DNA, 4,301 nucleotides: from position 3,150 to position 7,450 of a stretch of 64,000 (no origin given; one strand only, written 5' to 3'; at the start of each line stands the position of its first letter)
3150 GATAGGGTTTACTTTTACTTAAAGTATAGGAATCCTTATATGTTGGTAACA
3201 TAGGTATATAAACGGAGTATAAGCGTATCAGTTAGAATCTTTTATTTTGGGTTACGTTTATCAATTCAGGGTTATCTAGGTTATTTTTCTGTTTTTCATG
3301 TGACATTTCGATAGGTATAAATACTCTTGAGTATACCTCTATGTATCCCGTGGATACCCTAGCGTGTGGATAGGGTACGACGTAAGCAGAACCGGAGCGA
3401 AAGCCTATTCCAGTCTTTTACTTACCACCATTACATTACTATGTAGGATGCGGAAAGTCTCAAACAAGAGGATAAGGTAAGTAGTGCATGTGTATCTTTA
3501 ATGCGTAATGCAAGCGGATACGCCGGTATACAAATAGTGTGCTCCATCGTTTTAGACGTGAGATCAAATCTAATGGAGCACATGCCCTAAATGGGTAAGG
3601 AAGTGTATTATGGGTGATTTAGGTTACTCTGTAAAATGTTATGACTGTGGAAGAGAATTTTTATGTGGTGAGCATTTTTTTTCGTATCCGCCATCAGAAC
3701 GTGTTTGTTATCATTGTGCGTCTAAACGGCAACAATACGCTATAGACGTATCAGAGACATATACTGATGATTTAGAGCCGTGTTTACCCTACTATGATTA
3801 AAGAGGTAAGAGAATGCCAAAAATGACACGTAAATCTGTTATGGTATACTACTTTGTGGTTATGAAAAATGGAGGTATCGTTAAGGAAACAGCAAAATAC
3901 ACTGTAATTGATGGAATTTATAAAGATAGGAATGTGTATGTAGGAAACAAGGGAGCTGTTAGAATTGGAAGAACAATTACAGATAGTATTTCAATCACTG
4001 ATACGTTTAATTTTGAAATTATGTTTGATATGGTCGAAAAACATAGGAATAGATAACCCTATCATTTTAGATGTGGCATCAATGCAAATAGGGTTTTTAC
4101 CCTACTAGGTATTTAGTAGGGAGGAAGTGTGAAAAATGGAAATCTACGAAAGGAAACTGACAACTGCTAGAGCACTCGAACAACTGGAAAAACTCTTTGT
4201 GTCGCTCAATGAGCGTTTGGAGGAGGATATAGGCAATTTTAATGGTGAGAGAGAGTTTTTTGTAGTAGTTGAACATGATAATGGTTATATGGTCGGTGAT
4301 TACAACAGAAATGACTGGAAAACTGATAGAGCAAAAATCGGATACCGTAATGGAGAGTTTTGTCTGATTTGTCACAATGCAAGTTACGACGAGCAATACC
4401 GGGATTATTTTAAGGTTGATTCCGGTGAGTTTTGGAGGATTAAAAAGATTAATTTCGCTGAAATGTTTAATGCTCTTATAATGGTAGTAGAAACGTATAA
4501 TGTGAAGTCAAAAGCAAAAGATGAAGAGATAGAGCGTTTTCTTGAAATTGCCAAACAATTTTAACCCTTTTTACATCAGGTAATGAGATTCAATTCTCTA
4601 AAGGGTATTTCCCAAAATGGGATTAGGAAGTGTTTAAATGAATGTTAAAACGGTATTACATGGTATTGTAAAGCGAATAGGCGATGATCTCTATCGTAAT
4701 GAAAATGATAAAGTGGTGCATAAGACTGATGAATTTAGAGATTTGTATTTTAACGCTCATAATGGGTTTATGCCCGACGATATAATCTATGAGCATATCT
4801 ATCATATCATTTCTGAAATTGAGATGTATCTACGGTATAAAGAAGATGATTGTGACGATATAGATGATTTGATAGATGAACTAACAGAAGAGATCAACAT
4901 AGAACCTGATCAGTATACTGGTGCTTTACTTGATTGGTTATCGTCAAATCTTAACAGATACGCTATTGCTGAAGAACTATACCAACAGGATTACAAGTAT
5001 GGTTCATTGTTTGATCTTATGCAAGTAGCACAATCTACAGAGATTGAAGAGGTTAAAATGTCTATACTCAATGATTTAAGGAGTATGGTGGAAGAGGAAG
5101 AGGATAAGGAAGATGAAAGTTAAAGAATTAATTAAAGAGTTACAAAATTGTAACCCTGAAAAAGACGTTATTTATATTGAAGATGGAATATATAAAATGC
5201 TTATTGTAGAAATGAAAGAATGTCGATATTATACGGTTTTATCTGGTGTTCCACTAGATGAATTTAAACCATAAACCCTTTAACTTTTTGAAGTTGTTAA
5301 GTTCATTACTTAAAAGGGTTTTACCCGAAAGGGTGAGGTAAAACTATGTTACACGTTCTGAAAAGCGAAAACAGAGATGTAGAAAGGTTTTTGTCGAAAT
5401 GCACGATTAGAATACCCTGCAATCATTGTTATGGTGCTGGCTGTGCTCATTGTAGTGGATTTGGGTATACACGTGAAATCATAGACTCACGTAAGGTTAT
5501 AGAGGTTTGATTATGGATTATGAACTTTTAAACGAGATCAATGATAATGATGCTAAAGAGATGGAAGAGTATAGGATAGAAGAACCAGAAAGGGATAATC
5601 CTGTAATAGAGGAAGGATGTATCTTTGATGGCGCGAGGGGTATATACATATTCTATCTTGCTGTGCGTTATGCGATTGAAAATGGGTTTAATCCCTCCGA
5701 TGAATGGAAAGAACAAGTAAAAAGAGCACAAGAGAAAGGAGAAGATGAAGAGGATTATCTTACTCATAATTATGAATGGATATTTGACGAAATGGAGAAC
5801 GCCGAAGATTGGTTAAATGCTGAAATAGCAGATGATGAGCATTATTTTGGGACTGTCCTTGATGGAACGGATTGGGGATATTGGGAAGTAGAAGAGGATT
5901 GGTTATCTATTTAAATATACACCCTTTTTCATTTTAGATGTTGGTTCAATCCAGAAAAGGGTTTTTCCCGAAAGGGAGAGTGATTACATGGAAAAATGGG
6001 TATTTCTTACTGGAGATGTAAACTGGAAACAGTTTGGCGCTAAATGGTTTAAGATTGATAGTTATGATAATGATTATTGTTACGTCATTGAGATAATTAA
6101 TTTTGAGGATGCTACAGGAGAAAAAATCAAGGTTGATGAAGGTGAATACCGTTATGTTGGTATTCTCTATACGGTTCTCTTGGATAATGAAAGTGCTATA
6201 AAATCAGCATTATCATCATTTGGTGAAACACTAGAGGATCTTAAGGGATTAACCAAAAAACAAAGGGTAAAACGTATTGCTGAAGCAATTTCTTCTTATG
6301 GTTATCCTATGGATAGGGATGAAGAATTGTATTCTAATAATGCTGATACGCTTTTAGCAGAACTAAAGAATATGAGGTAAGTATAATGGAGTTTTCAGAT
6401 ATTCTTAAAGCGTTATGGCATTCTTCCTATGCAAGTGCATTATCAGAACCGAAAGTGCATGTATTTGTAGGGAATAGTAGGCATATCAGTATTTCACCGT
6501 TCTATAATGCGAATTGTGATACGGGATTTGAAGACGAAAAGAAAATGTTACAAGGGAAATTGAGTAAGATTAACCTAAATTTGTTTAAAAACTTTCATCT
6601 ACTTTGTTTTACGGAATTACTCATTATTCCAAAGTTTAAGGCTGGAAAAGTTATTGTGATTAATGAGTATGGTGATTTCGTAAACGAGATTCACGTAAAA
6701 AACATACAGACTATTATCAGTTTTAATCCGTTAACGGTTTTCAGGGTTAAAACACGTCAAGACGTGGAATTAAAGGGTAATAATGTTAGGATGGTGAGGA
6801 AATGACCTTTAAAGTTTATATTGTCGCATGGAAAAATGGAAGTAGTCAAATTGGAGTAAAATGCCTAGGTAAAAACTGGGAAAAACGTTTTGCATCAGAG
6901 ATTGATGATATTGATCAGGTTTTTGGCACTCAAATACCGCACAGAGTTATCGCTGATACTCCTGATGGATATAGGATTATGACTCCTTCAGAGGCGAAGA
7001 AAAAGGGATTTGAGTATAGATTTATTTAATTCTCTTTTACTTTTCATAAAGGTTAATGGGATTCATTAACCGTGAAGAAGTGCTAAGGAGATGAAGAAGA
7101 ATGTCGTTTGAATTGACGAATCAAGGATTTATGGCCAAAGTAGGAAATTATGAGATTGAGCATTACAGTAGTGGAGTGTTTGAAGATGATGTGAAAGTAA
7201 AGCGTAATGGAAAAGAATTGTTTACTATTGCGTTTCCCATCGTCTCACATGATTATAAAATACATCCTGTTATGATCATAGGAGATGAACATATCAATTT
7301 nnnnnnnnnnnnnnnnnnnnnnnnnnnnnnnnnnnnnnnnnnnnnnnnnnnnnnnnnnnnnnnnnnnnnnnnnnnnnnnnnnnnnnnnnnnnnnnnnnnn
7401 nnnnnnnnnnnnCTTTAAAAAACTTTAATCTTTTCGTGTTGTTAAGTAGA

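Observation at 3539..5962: Intercistronic hairpin modules with covarying stems and a conserved loop core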

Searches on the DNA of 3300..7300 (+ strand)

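Call 3: search_dna_similar(query=window:3300-7300:+, collection=phages, mode=near, max_rows=20)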
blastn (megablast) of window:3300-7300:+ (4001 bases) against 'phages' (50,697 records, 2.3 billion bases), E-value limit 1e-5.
No match.

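Call 45: build_rna_model(alignment_id=A7, structure=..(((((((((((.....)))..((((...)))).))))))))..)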
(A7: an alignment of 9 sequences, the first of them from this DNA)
Model R1 built from alignment A7 (9 sequences, 45 columns); structure: as given.
model positions 45; base pairs 15; branch points 1; effective number of sequences 4.78; information 1.223 bits per position. Calibrated on 0.2 Mb of random sequence (short: E-values are rough).
structure used (alignment columns):
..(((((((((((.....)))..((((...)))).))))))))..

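Call 46: search_with_rna_model(model_id=R1, sources=[window, L125, L128, L130, L131, L132, L133, L134, L135, L136, L137, L138, L139, L140, L141, L143, L144, L145, L146, L147, L149, L150, L151, L152, L153, L154, L155, L158], max_evalue=10, make_alignment=true)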
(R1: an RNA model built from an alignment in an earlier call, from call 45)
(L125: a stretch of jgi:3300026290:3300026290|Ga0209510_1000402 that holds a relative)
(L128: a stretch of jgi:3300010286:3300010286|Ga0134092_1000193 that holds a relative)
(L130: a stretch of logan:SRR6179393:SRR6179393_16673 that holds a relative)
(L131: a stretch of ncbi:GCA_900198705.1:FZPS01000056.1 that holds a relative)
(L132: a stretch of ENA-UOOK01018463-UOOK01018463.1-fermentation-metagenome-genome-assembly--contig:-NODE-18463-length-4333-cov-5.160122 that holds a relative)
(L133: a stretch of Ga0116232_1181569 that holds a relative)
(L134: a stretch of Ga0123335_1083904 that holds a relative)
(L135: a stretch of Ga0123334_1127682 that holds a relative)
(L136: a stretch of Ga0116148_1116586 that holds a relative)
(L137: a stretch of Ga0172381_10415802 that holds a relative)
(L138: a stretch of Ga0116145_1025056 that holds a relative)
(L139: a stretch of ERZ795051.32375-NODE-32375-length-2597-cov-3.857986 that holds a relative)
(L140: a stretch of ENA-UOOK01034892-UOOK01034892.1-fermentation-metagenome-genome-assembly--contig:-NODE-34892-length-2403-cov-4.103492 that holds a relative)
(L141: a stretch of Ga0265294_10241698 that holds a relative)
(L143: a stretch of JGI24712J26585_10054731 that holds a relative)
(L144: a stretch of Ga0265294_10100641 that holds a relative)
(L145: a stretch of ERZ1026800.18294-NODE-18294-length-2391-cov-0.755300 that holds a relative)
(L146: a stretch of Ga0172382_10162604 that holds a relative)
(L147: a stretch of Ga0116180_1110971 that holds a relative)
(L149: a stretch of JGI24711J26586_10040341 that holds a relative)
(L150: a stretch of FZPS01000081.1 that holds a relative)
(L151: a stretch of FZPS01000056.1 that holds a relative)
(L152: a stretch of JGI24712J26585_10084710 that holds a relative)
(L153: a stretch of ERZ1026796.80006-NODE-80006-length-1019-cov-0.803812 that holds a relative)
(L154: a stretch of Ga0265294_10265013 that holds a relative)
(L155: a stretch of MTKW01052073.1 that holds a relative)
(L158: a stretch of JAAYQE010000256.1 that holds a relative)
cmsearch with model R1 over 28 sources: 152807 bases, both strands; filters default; matches with E-value up to 10: 41.
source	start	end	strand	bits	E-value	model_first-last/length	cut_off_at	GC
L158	46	90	+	70.8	2.6e-20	1-45/45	no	0.4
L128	5915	5959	+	70.6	3e-20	1-45/45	no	0.49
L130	3966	4010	+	70.6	3e-20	1-45/45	no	0.49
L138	1612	1656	+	70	4.8e-20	1-45/45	no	0.47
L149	99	143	+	69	9.9e-20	1-45/45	no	0.42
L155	938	982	+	68.4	1.6e-19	1-45/45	no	0.44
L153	407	451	+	67.3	3.7e-19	1-45/45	no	0.47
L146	242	285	+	66.7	6e-19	1-45/45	no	0.5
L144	782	825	+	65.5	1.5e-18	1-45/45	no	0.52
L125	5742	5785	+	64.2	4e-18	1-45/45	no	0.5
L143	752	795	+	64.2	4e-18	1-45/45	no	0.5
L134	446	489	+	60.8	5.1e-17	1-45/45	no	0.41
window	3538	3581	+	59.5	1.3e-16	1-45/45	no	0.43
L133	180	223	+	57.1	8.6e-16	1-45/45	no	0.39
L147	305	351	+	49.9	1.9e-13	1-45/45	no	0.45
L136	520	576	+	44.5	1.2e-11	1-45/45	no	0.46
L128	6428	6472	+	38.6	1e-09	1-45/45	no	0.42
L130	4479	4523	+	38.6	1e-09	1-45/45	no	0.42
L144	1526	1570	+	38.6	1e-09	1-45/45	no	0.42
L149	1260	1304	+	36.2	6.6e-09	1-45/45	no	0.4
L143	1059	1103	+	36.1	6.8e-09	1-45/45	no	0.29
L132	1167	1210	+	36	7.8e-09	1-45/45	no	0.39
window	5920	5962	+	32.5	1.1e-07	1-45/45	no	0.37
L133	1316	1360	+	31.2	2.8e-07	1-45/45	no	0.42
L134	1451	1495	+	31.2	2.8e-07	1-45/45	no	0.42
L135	520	564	+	31.2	2.8e-07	1-45/45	no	0.42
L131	6275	6322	+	26.1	1.4e-05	1-45/45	no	0.33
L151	346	393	+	26.1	1.4e-05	1-45/45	no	0.33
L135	9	53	+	25.9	1.6e-05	1-45/45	no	0.33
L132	1729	1772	+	25.9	1.6e-05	1-45/45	no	0.36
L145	156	201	+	25.8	1.7e-05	1-45/45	no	0.33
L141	488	531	+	25.8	1.8e-05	1-45/45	no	0.34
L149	403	447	+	24.1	6.1e-05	1-45/45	no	0.27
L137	142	185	+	18.9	0.0032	1-45/45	no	0.39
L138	1612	1656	-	17.2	0.012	1-45/45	no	0.47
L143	1570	1614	+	17.1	0.012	1-45/45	no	0.36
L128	5915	5959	-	15.6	0.04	1-45/45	no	0.49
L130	3966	4010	-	15.6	0.04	1-45/45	no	0.49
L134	940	984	+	14.8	0.07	1-45/45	no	0.36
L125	6014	6053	+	14.2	0.12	1-45/45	no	0.4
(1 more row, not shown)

Alignment A8: 41 matches aligned to the model, 87 columns, each read 5' to 3' on its own strand. Consensus structure (alignment columns), stored with it:
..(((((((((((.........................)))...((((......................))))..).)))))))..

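Call 47: search_with_rna_model(model_id=R1, sources=[window, L125, L128, L131, L132, L133, L134, L135, L136, L137, L138, L140, L141, L143, L144, L145, L146, L147, L149, L150, L152, L153, L154, L155, L158], max_evalue=0.005, make_alignment=true, show_alignments=0)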
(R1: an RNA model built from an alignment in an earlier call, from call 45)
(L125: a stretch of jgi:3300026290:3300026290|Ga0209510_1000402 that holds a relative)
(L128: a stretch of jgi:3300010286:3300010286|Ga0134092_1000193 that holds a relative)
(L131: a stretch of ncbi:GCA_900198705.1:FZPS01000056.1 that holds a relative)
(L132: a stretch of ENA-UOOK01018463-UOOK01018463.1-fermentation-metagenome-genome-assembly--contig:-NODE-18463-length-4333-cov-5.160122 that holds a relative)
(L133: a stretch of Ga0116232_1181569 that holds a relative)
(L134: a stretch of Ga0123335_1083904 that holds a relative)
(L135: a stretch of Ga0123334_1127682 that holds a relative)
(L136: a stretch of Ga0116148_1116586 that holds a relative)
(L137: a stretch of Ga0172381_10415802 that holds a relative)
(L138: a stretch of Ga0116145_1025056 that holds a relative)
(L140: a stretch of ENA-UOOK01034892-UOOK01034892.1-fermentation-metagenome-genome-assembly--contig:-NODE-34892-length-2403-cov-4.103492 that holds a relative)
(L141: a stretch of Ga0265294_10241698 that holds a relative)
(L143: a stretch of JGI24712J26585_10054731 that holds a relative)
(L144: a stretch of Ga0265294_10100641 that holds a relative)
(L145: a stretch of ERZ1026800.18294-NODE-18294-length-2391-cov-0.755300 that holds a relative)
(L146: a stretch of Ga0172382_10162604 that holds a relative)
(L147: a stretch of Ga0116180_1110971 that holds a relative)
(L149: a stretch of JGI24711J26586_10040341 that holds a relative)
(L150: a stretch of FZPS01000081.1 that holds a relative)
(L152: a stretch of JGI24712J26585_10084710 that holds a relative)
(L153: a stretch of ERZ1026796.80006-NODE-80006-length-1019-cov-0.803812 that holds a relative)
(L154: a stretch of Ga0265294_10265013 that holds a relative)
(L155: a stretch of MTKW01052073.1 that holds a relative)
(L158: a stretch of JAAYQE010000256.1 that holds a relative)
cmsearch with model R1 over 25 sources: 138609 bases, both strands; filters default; matches with E-value up to 0.005: 32.
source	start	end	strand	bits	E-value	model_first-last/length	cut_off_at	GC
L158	46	90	+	70.8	2.3e-20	1-45/45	no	0.4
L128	5915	5959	+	70.6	2.7e-20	1-45/45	no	0.49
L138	1612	1656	+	70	4.3e-20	1-45/45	no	0.47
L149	99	143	+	69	9e-20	1-45/45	no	0.42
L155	938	982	+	68.4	1.5e-19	1-45/45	no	0.44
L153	407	451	+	67.3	3.3e-19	1-45/45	no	0.47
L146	242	285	+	66.7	5.5e-19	1-45/45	no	0.5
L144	782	825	+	65.5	1.3e-18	1-45/45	no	0.52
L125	5742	5785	+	64.2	3.6e-18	1-45/45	no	0.5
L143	752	795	+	64.2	3.6e-18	1-45/45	no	0.5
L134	446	489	+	60.8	4.6e-17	1-45/45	no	0.41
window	3538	3581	+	59.5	1.2e-16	1-45/45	no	0.43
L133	180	223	+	57.1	7.8e-16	1-45/45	no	0.39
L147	305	351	+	49.9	1.7e-13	1-45/45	no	0.45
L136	520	576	+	44.5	1.1e-11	1-45/45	no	0.46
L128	6428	6472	+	38.6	9.3e-10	1-45/45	no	0.42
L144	1526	1570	+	38.6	9.3e-10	1-45/45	no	0.42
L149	1260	1304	+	36.2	6e-09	1-45/45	no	0.4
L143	1059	1103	+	36.1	6.2e-09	1-45/45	no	0.29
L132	1167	1210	+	36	7e-09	1-45/45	no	0.39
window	5920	5962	+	32.5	9.6e-08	1-45/45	no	0.37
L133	1316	1360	+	31.2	2.6e-07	1-45/45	no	0.42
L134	1451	1495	+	31.2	2.6e-07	1-45/45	no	0.42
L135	520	564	+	31.2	2.6e-07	1-45/45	no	0.42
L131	6275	6322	+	26.1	1.3e-05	1-45/45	no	0.33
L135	9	53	+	25.9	1.4e-05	1-45/45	no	0.33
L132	1729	1772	+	25.9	1.5e-05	1-45/45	no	0.36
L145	156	201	+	25.8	1.6e-05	1-45/45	no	0.33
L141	488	531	+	25.8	1.6e-05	1-45/45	no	0.34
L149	403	447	+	24.1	5.5e-05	1-45/45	no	0.27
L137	142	185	+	18.9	0.0029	1-45/45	no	0.39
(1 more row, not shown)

Alignment A9: 32 matches aligned to the model, 80 columns, each read 5' to 3' on its own strand. Consensus structure (alignment columns), stored with it:
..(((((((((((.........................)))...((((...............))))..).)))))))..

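Call 48: build_rna_model(alignment_id=A9)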
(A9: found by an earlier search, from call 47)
Model R2 built from alignment A9 (32 sequences, 80 columns); structure: stored with the alignment.
model positions 45; base pairs 15; branch points 1; effective number of sequences 10.21; information 1.223 bits per position. Calibrated on 0.2 Mb of random sequence (short: E-values are rough).
structure used (alignment columns):
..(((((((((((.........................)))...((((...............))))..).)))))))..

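Call 49: search_with_rna_model(model_id=R2, sources=[window, L125, L128, L131, L132, L133, L134, L135, L136, L137, L138, L140, L141, L143, L144, L145, L146, L147, L149, L150, L152, L153, L154, L155, L158], max_evalue=1, make_alignment=true)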
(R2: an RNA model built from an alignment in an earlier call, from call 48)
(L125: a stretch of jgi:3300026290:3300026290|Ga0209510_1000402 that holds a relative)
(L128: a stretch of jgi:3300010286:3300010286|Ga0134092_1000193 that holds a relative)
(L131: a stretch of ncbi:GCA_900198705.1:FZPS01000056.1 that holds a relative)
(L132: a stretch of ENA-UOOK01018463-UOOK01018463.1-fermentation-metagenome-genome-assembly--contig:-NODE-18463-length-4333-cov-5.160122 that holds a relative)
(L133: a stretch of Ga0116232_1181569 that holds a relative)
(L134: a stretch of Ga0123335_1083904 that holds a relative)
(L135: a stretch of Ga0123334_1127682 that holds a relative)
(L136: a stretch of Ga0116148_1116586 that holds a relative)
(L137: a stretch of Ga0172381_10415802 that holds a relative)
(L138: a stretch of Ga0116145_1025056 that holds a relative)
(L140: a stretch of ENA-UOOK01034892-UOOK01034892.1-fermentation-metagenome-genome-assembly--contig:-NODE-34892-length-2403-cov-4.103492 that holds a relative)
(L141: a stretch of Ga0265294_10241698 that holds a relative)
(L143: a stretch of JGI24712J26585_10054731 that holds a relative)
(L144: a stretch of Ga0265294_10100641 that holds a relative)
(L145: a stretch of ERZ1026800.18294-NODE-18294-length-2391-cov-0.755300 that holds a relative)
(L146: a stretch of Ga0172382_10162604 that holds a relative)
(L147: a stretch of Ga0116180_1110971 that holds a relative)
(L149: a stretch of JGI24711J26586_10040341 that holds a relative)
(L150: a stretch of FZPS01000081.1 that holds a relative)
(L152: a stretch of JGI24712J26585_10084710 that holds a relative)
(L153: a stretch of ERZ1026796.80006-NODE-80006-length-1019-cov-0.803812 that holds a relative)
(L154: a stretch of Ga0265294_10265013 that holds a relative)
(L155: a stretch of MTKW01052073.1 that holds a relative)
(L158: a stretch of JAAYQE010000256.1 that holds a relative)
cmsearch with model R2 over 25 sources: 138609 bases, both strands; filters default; matches with E-value up to 1: 59.
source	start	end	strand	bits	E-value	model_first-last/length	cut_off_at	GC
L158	46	90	+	68.4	5.2e-18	1-45/45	no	0.4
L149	99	143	+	64.9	6.6e-17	1-45/45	no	0.42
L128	5915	5959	+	64.6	7.7e-17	1-45/45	no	0.49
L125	5742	5785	+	62.6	3.4e-16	1-45/45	no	0.5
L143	752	795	+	62.6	3.4e-16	1-45/45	no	0.5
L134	446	489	+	62.5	3.5e-16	1-45/45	no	0.41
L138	1612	1656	+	62.4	3.7e-16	1-45/45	no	0.47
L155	938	982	+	61.3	8.4e-16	1-45/45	no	0.44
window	3538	3581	+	59.7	2.5e-15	1-45/45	no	0.43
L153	407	451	+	59.4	3.2e-15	1-45/45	no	0.47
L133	180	223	+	59.2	3.7e-15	1-45/45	no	0.39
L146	242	285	+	59.1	3.9e-15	1-45/45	no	0.5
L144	782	825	+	56.1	3.4e-14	1-45/45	no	0.52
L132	1167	1210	+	53.6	2e-13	1-45/45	no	0.39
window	5920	5962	+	52.4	4.5e-13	1-45/45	no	0.37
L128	6428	6472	+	52.4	4.6e-13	1-45/45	no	0.42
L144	1526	1570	+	52.4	4.6e-13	1-45/45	no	0.42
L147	305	351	+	51.6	8e-13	1-45/45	no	0.45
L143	1059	1103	+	50.6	1.7e-12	1-45/45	no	0.29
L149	1260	1304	+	48.8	5.8e-12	1-45/45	no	0.4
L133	1316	1360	+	45.6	5.8e-11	1-45/45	no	0.42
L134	1451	1495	+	45.6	5.8e-11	1-45/45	no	0.42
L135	520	564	+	45.6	5.8e-11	1-45/45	no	0.42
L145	156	201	+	45.6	5.9e-11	1-45/45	no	0.33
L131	6275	6322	+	44.3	1.4e-10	1-45/45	no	0.33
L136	520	576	+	43.6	2.3e-10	1-45/45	no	0.46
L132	1729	1772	+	43.5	2.5e-10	1-45/45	no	0.36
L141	488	531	+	43.3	3.1e-10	1-45/45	no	0.34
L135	9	53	+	42.3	5.9e-10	1-45/45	no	0.33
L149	403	447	+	41.5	1.1e-09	1-45/45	no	0.27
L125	6521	6566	+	38.7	7.9e-09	1-45/45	no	0.41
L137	142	185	+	37.6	1.7e-08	1-45/45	no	0.39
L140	458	503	+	36.5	3.7e-08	1-45/45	no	0.41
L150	346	389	+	36.3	4.3e-08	1-45/45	no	0.39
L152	11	56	+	32.5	6.4e-07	1-45/45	no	0.33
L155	1244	1289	+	32.5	6.4e-07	1-45/45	no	0.33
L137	385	429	+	32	9.1e-07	1-45/45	no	0.42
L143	1569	1614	+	32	9.2e-07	1-45/45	no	0.35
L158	549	594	+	31.8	1e-06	1-45/45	no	0.35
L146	985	1030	+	31.8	1e-06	1-45/45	no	0.37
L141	998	1044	+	30.7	2.3e-06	1-45/45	no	0.36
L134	940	984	+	30.4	2.9e-06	1-45/45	no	0.36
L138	1893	1938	+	29.9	4.2e-06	1-45/45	no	0.41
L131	7744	7788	+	28.8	9e-06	1-45/45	no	0.33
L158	1973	2017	+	28.8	9e-06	1-45/45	no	0.33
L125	6011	6055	+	28.8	9.2e-06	1-45/45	no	0.38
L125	8223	8268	+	27.4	2.4e-05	1-45/45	no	0.37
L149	753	798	+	26.5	4.6e-05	1-45/45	no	0.39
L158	791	835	+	25.6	8.8e-05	1-45/45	no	0.36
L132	1976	2018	+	25.5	9e-05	1-45/45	no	0.4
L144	1022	1066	+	23.5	0.00038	1-45/45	no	0.38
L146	482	526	+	23.5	0.00038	1-45/45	no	0.38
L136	752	795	+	23.2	0.0005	1-45/45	no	0.36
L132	2484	2529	+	20.2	0.0041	1-45/45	no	0.3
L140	758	800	+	20.1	0.0043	1-45/45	no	0.42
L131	8077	8122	+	14.9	0.18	1-45/45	no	0.35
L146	1514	1560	+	14.5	0.23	1-45/45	no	0.36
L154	154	201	+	14.1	0.31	1-45/45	no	0.31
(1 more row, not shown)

Alignment A10: 59 matches aligned to the model, 83 columns, each read 5' to 3' on its own strand. Consensus structure (alignment columns), stored with it:
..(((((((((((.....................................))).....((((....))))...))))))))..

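Call 51: build_rna_model(alignment_id=A10)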
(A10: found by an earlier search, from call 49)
Model R3 built from alignment A10 (59 sequences, 83 columns); structure: stored with the alignment.
model positions 44; base pairs 15; branch points 1; effective number of sequences 34.15; information 1.249 bits per position. Calibrated on 0.2 Mb of random sequence (short: E-values are rough).
structure used (alignment columns):
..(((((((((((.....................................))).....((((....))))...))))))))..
